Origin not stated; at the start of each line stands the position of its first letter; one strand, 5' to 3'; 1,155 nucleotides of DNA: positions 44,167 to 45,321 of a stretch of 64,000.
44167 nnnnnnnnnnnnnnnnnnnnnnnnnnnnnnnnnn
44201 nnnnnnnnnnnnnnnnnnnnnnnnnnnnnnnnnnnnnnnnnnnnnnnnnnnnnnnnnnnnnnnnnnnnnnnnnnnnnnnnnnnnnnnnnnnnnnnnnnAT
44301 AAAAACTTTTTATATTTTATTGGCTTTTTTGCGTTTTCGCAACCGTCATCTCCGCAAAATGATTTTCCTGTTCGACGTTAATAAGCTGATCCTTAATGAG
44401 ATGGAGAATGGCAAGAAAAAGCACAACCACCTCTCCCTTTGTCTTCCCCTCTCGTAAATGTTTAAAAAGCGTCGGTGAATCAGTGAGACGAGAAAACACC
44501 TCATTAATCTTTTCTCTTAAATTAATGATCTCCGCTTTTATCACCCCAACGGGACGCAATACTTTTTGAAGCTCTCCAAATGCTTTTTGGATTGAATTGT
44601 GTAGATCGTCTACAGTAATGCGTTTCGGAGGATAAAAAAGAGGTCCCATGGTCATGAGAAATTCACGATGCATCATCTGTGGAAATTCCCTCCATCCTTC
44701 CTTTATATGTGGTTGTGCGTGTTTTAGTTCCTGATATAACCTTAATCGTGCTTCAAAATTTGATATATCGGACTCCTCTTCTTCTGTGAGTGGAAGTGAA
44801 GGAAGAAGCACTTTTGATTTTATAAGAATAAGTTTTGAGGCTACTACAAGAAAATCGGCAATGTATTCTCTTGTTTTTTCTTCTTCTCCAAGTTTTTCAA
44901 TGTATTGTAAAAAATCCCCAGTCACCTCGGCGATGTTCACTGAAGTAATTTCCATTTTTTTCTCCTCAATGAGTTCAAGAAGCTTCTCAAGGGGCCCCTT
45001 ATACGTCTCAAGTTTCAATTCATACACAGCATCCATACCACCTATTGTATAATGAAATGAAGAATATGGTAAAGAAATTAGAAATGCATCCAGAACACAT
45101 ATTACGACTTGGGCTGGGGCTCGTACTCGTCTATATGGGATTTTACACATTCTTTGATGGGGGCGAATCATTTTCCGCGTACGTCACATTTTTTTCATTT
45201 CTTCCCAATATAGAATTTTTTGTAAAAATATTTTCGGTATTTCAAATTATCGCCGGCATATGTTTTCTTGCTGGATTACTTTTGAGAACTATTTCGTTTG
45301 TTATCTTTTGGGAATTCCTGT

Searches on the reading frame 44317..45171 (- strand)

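Call 20: search_protein_families(library=pfam, proteins=[window:44317-45171:-], max_evalue=0.001)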
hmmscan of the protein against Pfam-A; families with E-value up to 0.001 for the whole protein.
window:44317-45171:- (284 aa): 1 family
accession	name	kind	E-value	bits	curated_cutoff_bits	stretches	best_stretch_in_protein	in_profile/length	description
PF02616.19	SMC_ScpA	-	3.7e-19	70.1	24.6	1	67-278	1-230/232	Segregation and condensation protein ScpA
